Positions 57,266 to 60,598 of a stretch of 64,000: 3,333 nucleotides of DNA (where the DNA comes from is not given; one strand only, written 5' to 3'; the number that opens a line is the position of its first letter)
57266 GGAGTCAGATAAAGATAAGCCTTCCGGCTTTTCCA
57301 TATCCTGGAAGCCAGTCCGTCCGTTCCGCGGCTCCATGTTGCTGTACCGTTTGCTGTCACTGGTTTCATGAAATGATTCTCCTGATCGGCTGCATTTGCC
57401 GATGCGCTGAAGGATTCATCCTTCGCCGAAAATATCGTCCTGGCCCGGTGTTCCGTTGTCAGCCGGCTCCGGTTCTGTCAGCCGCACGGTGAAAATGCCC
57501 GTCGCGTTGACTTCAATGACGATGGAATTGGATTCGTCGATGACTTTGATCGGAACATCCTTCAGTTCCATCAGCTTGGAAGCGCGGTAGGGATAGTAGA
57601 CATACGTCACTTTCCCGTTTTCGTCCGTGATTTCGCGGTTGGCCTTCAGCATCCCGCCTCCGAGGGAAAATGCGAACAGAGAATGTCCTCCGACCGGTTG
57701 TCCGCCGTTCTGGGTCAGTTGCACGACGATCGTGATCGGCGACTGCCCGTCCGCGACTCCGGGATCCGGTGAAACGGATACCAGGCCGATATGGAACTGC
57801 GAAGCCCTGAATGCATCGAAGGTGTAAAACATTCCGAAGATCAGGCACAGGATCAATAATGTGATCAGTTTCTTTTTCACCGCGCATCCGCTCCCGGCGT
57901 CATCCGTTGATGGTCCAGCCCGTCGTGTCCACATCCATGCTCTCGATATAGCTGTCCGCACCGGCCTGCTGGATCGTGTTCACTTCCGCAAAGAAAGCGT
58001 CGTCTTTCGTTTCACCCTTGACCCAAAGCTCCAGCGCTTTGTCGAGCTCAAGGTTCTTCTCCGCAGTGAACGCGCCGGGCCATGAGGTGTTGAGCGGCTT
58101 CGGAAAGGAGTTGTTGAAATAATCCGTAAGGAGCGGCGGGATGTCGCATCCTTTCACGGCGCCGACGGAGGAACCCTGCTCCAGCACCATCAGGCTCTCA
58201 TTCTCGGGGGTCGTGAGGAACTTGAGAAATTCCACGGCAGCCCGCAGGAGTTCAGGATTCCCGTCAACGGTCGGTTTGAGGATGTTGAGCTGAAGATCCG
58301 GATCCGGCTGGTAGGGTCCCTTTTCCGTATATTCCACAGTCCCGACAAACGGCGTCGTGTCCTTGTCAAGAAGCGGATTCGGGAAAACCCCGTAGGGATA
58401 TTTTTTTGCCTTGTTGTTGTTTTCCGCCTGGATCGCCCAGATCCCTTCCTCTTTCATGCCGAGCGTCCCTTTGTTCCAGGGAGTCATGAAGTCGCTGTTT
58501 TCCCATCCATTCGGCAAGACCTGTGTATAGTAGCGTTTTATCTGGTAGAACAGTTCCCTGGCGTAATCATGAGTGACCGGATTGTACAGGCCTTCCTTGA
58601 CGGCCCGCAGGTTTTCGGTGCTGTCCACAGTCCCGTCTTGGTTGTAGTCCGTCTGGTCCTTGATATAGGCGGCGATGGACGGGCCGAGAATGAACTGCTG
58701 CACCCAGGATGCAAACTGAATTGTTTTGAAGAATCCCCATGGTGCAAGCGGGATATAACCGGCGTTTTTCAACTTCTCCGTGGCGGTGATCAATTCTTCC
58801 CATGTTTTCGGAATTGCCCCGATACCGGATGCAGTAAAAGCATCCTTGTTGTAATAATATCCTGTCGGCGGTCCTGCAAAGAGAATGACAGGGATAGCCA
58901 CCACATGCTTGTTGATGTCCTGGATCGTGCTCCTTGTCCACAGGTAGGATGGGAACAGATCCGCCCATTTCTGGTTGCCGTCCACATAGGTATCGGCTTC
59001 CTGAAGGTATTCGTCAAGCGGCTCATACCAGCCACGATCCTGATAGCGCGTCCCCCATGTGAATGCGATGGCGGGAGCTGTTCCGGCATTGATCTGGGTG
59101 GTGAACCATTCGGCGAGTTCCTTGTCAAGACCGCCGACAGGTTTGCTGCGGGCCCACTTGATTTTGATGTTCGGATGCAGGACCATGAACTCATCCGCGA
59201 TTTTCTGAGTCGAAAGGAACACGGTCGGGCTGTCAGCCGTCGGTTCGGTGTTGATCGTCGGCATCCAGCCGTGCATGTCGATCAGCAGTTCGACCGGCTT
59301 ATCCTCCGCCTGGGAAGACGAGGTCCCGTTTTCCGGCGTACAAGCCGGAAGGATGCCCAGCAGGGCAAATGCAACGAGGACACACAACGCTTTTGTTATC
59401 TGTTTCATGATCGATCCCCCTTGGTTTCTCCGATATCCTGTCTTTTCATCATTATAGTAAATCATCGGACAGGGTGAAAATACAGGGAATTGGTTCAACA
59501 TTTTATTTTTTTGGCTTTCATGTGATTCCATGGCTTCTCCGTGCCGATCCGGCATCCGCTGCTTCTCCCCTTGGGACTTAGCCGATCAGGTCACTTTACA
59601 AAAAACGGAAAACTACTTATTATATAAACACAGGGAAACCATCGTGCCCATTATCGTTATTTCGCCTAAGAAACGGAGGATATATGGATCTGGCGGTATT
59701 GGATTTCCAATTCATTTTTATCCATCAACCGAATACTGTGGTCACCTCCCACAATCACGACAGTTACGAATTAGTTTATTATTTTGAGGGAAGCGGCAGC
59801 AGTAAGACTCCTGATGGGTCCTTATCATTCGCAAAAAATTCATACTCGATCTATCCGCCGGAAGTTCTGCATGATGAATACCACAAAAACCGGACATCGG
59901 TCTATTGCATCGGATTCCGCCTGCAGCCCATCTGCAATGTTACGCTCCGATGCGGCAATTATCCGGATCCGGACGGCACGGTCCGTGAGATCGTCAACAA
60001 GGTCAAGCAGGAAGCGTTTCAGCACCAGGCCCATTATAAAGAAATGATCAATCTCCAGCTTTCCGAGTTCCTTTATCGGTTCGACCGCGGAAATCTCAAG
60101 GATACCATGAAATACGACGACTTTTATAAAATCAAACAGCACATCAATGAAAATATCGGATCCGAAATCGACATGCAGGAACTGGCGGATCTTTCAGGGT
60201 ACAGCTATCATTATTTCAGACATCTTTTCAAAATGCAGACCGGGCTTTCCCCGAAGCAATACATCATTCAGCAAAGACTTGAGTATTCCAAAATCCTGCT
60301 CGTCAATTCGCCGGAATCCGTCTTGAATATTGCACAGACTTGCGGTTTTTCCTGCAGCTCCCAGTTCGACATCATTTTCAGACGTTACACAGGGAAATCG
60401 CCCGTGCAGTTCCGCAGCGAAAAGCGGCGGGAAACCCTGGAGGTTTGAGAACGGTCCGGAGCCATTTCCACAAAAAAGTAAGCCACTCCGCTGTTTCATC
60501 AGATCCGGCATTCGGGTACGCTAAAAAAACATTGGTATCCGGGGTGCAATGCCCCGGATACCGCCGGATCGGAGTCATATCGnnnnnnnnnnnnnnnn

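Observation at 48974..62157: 13-kb lower-GC accessory island encoding an unassigned extracellular glycan-capture/import system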

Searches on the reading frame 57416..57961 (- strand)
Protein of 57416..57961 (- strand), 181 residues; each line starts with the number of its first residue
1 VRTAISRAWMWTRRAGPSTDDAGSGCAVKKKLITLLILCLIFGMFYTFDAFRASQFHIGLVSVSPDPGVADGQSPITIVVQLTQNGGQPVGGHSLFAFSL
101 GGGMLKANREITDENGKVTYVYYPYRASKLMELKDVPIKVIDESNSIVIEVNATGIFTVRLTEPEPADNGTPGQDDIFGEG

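Call 4: search_protein_families(library=pfam, max_evalue=0.01, proteins=[window:57416-57961:-])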
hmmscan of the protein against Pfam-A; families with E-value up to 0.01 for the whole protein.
window:57416-57961:- (181 aa): 2 families
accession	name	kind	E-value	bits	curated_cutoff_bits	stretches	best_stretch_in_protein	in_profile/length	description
PF02369.22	Big_1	-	4.6e-07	30.3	34.9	1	61-119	4-63/93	Bacterial Ig-like domain (group 1)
PF09134.16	Invasin_D3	-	0.0015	19.5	33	1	62-120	8-65/98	Invasin, domain 3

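Call 5: search_protein_families(library=ncbifam, max_evalue=0.01, proteins=[window:57416-57961:-])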
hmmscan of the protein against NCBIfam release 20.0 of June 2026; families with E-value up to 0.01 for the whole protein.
window:57416-57961:- (181 aa): 0 families

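Call 95: search_protein_families(library=pfam, max_evalue=0.001, proteins=[window:57416-57883:-])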
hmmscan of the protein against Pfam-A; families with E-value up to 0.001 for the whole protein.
window:57416-57883:- (155 aa): 2 families
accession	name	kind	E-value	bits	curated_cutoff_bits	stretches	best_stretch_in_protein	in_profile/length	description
PF02369.22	Big_1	-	3e-07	30.9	34.9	1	35-93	4-63/93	Bacterial Ig-like domain (group 1)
PF09134.16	Invasin_D3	-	0.00096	20.1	33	0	36-94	8-65/98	Invasin, domain 3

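Call 97: search_protein_families(library=padloc, max_evalue=0.001, proteins=[window:57416-57883:-])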
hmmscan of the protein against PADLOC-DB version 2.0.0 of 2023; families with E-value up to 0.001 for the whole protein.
window:57416-57883:- (155 aa): 0 families

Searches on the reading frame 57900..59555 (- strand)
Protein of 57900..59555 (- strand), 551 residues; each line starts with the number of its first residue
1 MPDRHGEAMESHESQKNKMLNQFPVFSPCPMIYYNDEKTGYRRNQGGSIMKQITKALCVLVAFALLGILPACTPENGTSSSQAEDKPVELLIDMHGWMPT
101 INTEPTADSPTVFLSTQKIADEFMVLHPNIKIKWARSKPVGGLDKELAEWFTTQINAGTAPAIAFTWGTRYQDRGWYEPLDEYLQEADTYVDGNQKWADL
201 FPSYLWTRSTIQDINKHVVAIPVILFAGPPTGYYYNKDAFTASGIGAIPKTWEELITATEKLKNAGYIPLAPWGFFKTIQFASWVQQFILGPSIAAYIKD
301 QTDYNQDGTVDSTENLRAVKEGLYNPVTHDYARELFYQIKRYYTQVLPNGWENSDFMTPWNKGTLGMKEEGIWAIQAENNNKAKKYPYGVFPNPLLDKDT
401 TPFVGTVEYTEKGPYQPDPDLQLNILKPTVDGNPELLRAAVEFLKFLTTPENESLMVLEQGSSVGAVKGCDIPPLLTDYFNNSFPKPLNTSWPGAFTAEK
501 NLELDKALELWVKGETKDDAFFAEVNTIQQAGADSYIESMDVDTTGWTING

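Call 4: search_protein_families(library=pfam, max_evalue=0.01, proteins=[window:57900-59555:-])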
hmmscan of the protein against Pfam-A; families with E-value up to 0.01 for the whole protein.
window:57900-59555:- (551 aa): 2 families
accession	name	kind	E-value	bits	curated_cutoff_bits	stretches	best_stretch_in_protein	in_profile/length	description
PF01547.30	SBP_bac_1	-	1.5e-19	71.6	26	1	113-452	7-305/307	Bacterial extracellular solute-binding protein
PF13416.11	SBP_bac_8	-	6.4e-19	69.2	27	1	120-456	3-252/279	Bacterial extracellular solute-binding protein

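Call 5: search_protein_families(library=ncbifam, max_evalue=0.01, proteins=[window:57900-59555:-])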
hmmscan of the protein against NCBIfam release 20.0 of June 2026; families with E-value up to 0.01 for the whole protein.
window:57900-59555:- (551 aa): 3 families
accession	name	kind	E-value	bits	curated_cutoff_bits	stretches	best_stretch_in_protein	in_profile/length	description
NF008211.0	PRK10974.1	equivalog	5.9e-06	25.1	411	1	217-275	137-194/439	sn-glycerol-3-phosphate ABC transporter substrate-binding protein UgpB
TIGR03850.1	bind_CPR_0540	equivalog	0.00012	20.9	299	1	229-268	159-197/437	carbohydrate ABC transporter substrate-binding protein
TIGR03851.1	chitin_NgcE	equivalog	0.0016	17.5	399.65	1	230-399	162-316/450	N-acetylglucosamine/diacetylchitobiose ABC transporter substrate-binding protein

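Call 96: search_solved_structures(query=window:57900-59408:-, max_evalue=0.01)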
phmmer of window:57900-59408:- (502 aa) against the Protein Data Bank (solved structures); distinct sequences matched with E-value up to 0.01: 9.
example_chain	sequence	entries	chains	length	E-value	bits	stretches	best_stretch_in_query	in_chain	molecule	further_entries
5xpj_A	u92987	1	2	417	5.4e-06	28.6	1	103-226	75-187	Binding protein component of ABC sugar transporter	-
5dvf_A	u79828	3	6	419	5.5e-06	28.5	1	103-226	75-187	Binding protein component of ABC sugar transporter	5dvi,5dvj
8xba_A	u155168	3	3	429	8e-06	28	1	181-254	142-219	XylA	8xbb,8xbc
3zkk_A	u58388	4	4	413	4.4e-05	25.6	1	142-242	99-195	XOS BINDING PROTEIN | PUTATIVE SUGAR TRANSPORTER SOLUTE-BINDING PROTEIN | SUGAR TRANSPORTER SOLUTE-BINDING PROTEIN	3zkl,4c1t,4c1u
1eu8_A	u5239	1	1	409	0.00013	24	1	117-227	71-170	TREHALOSE/MALTOSE BINDING PROTEIN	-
7eho_A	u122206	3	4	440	0.00017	23.6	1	178-272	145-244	Chitin oligosaccharide binding protein NagB2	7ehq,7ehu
4zza_A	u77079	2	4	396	0.00035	22.6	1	175-222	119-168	Sugar binding protein of ABC transporter system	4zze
4zs9_A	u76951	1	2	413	0.00037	22.5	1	175-222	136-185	Sugar binding protein of ABC transporter system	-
3vxb_A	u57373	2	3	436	0.0065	18.4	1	104-250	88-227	Putative sugar-binding lipoprotein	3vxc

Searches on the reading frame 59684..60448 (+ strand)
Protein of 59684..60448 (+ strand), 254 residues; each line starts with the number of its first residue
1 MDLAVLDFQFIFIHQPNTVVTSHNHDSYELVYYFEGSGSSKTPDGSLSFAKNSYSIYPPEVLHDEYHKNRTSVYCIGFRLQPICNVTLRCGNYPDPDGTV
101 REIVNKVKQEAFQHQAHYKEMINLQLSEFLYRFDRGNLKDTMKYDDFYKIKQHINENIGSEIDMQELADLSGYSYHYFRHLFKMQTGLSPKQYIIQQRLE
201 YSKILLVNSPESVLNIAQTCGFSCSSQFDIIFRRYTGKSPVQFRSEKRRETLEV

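Call 4: search_protein_families(library=pfam, max_evalue=0.01, proteins=[window:59684-60448:+])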
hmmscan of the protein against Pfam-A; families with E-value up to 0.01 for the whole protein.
window:59684-60448:+ (254 aa): 4 families
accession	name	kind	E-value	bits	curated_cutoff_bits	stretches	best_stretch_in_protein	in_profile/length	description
PF12833.13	HTH_18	-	4.7e-18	65.7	33.6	1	167-245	1-79/80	Helix-turn-helix domain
PF00165.29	HTH_AraC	-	3.5e-16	59.3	26.6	2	154-194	1-41/42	Bacterial regulatory helix-turn-helix proteins, AraC family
PF02311.25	AraC_binding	-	0.0013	18.9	21.1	1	9-80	5-78/135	AraC-like ligand binding domain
PF04786.17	Baculo_DNA_bind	-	0.0068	16.3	25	0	102-186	107-194/248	ssDNA binding protein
